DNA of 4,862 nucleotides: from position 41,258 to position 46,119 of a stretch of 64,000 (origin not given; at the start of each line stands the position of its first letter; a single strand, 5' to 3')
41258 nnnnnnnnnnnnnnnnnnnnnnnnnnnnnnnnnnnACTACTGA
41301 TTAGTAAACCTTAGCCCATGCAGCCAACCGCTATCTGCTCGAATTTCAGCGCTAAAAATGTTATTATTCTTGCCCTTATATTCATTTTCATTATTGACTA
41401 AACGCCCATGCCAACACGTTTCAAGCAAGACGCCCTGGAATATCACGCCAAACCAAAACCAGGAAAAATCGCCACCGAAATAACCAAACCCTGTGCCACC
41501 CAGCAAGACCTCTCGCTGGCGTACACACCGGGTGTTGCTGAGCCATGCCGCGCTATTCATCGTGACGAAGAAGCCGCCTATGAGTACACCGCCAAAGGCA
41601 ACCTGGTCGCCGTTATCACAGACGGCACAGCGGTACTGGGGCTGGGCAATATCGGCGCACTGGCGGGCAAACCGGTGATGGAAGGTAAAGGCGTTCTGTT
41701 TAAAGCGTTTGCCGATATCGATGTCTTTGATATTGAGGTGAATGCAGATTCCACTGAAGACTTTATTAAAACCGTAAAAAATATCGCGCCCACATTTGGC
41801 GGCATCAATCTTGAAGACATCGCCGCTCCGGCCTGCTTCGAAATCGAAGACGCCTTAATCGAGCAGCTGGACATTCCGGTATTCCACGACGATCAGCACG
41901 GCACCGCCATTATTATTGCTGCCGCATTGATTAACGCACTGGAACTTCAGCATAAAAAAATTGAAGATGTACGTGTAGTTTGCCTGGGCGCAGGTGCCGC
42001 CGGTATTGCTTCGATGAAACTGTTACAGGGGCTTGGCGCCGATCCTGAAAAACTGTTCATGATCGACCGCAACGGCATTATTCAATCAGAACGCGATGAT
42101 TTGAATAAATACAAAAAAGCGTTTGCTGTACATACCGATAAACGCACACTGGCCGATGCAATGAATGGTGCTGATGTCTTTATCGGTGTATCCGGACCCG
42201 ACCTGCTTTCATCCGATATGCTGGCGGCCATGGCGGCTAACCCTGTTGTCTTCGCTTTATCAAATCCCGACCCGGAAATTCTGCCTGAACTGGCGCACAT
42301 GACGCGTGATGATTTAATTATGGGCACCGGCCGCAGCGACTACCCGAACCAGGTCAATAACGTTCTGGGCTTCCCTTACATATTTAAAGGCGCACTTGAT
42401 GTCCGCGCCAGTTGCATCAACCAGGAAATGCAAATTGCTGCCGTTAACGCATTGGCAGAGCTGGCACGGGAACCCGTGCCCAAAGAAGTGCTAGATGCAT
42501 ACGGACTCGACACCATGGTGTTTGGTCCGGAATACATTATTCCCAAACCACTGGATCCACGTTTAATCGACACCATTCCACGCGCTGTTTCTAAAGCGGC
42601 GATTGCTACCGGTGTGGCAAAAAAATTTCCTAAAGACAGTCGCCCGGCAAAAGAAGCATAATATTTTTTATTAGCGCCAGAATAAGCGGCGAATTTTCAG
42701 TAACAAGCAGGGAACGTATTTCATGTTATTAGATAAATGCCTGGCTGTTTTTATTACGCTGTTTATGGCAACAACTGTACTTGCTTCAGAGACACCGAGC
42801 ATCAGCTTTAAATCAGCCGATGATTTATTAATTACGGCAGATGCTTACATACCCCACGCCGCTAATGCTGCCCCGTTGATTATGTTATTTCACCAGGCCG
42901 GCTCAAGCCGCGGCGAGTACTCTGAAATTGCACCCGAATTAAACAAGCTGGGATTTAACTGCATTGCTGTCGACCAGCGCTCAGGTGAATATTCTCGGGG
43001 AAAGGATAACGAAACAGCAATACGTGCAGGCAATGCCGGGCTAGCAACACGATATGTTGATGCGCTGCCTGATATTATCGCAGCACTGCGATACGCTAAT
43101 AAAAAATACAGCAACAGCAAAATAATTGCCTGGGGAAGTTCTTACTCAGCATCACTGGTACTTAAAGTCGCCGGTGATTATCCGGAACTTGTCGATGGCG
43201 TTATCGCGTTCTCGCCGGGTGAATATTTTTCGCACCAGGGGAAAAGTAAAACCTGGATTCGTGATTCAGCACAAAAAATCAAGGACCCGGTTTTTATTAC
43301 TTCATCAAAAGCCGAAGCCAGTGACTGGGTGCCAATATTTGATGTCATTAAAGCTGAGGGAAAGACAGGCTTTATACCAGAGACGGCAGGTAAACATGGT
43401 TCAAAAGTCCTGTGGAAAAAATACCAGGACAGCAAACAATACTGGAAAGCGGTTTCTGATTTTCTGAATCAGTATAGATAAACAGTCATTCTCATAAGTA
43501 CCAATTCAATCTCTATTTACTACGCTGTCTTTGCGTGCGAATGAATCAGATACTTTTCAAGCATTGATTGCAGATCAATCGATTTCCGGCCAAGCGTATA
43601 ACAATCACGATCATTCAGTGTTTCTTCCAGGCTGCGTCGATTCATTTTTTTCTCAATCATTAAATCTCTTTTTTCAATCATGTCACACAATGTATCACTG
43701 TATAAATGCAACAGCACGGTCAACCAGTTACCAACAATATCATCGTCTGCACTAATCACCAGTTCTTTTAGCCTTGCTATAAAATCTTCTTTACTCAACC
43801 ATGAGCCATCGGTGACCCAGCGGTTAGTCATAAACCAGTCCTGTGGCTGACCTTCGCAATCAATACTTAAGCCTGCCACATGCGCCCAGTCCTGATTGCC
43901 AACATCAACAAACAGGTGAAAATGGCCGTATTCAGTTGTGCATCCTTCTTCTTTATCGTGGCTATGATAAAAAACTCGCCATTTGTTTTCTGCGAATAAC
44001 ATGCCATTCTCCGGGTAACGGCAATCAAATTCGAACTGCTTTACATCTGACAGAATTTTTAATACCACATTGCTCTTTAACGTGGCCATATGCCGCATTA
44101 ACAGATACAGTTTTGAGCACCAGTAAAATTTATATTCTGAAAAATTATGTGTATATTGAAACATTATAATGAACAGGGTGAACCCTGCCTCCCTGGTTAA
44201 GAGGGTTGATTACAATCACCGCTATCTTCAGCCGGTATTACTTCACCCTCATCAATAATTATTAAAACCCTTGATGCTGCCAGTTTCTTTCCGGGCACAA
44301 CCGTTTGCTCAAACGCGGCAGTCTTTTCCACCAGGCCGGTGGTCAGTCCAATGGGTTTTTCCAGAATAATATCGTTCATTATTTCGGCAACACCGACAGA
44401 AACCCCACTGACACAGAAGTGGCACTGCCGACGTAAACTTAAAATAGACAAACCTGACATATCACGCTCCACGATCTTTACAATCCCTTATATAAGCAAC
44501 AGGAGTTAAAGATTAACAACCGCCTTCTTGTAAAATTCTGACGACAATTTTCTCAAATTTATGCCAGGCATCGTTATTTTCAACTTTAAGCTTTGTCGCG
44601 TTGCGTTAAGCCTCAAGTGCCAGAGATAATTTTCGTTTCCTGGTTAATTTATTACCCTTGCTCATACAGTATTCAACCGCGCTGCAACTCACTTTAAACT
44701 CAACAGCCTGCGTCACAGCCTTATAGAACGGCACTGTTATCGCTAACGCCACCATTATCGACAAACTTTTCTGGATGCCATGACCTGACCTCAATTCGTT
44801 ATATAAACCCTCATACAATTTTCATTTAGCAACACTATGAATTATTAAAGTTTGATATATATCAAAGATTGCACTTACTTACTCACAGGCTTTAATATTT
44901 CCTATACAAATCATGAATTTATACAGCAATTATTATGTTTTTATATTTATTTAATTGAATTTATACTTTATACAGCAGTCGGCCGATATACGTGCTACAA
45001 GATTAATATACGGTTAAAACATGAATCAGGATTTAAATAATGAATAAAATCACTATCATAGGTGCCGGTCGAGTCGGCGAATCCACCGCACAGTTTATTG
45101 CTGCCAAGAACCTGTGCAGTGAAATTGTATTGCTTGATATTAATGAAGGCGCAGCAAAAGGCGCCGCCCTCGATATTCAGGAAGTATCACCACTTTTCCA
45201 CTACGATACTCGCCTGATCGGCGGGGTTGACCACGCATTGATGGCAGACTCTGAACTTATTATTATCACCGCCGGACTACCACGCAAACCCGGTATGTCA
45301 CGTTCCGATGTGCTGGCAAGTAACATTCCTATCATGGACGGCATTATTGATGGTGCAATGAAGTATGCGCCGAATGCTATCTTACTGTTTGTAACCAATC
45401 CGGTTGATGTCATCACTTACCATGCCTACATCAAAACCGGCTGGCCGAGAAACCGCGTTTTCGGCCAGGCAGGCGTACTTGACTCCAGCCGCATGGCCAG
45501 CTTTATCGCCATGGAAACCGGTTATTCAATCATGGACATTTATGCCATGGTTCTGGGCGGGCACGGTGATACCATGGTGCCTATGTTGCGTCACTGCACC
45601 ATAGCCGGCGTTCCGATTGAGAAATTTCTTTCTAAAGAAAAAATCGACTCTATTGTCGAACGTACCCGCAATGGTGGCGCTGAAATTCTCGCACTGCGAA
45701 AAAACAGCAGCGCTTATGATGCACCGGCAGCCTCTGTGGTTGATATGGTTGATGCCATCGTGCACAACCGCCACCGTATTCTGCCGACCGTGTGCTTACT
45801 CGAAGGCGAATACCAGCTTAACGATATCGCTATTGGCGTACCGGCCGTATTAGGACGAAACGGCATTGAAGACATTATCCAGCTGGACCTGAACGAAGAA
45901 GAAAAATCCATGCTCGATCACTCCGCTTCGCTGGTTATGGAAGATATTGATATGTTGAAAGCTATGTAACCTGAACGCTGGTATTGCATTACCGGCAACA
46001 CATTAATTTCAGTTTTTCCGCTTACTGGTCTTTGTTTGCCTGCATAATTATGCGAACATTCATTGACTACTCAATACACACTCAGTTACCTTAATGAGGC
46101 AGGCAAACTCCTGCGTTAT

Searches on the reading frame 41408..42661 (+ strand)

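Call 15: search_protein_families(library=ncbifam, proteins=[window:41408-42661:+], max_evalue=0.00001)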
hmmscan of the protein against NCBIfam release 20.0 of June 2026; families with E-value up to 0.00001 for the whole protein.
window:41408-42661:+ (417 aa): 3 families
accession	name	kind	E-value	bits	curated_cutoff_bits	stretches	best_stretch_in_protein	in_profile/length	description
NF009501.0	PRK12861.1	subfamily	1.2e-159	532.8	1178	1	6-406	8-409/764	NADP-dependent malic enzyme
NF010052.0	PRK13529.1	subfamily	2e-28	99.4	326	1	116-357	228-503/564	oxaloacetate-decarboxylating malate dehydrogenase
NF041582.1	malolactic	exception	8.8e-18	64.2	850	1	116-353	211-479/536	malolactic enzyme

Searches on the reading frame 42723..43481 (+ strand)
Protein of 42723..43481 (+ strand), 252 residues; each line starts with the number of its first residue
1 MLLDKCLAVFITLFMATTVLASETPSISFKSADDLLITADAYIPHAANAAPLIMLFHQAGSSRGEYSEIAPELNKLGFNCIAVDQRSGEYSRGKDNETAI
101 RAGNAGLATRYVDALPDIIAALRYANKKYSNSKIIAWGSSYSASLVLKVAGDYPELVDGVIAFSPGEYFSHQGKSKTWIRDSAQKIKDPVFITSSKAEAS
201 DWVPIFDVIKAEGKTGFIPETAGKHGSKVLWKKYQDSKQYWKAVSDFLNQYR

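Call 96: search_protein_families(library=pfam, proteins=[window:42723-43481:+], max_evalue=0.01)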
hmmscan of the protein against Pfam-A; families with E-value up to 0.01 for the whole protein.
window:42723-43481:+ (252 aa): 7 families
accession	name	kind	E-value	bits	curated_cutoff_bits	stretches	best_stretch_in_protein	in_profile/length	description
PF12146.15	Hydrolase_4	-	1.6e-11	44.4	27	1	51-193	5-136/239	Serine aminopeptidase, S33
PF00561.26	Abhydrolase_1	-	8.7e-11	42.4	25.8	1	51-165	1-102/245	alpha/beta hydrolase fold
PF05577.18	Peptidase_S28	-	1.5e-06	27.8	25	1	114-164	92-145/434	Serine carboxypeptidase S28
PF01738.24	DLH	-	1.1e-05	25.5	21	1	41-194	5-150/217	Dienelactone hydrolase family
PF00756.26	Esterase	-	0.00056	20.2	22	1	101-248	84-172/251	Putative esterase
PF00326.27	Peptidase_S9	-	0.0011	18.9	22.6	1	73-164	10-96/213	Prolyl oligopeptidase family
PF02129.25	Peptidase_S15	-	0.0042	17.2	23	1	35-165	3-128/262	X-Pro dipeptidyl-peptidase (S15 family)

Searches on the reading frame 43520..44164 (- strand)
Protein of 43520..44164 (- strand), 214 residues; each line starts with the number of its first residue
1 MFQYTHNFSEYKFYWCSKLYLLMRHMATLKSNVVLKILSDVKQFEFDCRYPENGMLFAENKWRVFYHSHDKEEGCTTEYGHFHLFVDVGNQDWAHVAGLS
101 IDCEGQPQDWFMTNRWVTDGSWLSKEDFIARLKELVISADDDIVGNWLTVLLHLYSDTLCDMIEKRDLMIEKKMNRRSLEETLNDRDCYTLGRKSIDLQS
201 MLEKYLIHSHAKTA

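Call 96: search_protein_families(library=pfam, proteins=[window:43520-44164:-], max_evalue=0.01)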
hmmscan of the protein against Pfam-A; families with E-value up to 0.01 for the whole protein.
window:43520-44164:- (214 aa): 1 family
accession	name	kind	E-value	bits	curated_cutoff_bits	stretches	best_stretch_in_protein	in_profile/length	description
PF22308.1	DUF6969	-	6.3e-37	127.6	27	1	21-193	9-198/201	Domain of unknown function (DUF6969)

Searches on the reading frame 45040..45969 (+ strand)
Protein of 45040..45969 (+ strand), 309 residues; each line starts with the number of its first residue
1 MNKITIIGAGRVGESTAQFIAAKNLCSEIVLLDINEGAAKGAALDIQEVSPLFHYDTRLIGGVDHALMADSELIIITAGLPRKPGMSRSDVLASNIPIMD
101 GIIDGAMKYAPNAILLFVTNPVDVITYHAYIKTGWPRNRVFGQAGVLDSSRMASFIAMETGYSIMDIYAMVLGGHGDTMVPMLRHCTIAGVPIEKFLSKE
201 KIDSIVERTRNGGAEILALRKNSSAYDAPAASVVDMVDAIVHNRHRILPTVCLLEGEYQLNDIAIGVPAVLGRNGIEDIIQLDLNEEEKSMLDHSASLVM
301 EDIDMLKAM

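Call 14: search_protein_families(library=ncbifam, proteins=[window:45040-45969:+], max_evalue=0.00001)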
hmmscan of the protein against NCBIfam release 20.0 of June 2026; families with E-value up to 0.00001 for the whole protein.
window:45040-45969:+ (309 aa): 11 families
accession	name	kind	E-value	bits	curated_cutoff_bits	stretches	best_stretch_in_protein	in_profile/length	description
NF004863.0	PRK06223.1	subfamily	7.2e-118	393.3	283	1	1-308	3-309/313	malate dehydrogenase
TIGR01763.1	MalateDH_bact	equivalog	1.3e-115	385.8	351.85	1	2-306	2-305/305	malate dehydrogenase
NF000824.0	PRK00066.1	subfamily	2e-75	254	339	1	2-304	7-312/316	L-lactate dehydrogenase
TIGR01771.1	L-LDH-NAD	equivalog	4.2e-75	252.9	303.55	1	6-299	1-297/299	L-lactate dehydrogenase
NF041314.1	Malate_DH_Halo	equivalog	9.1e-53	179.4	550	1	1-303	1-300/304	malate dehydrogenase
TIGR01772.1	MDH_euk_gproteo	equivalog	3.5e-33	115.2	273.05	1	3-304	1-305/313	malate dehydrogenase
NF003916.0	PRK05442.1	equivalog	1.7e-22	79.8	271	1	28-308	38-325/328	malate dehydrogenase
TIGR01759.1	MalateDH-SF1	subfamily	2.2e-21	76.2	345.65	1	4-301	6-322/327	malate dehydrogenase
TIGR01758.1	MDH_euk_cyt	equivalog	1.4e-13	51.1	470.4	1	67-240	72-253/324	malate dehydrogenase, NAD-dependent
TIGR01756.1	LDH_protist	equivalog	2.1e-11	43.5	486.25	1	68-236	58-233/313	lactate dehydrogenase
TIGR01757.1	Malate-DH_plant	equivalog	1.1e-07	30.9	598.3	1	36-241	87-294/387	malate dehydrogenase, NADP-dependent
